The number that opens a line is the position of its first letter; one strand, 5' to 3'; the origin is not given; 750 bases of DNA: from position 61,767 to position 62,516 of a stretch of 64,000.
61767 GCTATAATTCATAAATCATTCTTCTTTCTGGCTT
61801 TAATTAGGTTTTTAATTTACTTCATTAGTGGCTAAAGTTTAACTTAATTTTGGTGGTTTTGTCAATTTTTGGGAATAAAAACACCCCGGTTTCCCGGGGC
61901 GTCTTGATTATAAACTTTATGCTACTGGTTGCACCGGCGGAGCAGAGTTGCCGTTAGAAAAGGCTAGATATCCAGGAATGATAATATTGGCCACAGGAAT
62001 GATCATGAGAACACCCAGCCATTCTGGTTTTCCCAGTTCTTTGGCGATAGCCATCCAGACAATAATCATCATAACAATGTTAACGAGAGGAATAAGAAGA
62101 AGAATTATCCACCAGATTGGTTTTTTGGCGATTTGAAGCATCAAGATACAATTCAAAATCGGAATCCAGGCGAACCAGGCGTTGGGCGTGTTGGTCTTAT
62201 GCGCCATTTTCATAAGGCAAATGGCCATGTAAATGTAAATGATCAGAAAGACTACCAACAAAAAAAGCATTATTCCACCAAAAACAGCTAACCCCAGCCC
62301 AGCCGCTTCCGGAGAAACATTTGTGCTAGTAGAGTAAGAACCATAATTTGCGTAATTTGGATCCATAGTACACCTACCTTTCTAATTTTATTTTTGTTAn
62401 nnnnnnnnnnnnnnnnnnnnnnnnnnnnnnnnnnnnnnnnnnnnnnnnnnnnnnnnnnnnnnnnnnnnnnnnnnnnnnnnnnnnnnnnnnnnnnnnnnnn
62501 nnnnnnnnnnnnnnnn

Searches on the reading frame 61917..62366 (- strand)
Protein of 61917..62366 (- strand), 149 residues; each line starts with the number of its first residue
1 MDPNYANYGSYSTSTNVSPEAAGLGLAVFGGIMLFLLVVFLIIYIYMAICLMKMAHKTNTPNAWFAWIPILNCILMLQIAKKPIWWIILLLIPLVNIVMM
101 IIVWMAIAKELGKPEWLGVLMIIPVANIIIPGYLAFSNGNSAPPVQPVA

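Call 74: search_protein_families(library=pfam, proteins=[window:61917-62366:-], max_evalue=0.001)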
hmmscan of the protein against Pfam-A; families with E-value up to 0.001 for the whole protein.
window:61917-62366:- (149 aa): 1 family
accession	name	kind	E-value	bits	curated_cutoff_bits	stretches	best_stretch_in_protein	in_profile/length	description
PF18936.5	DUF5684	-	5.8e-14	52.9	27.4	1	64-137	1-73/81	Family of unknown function (DUF5684)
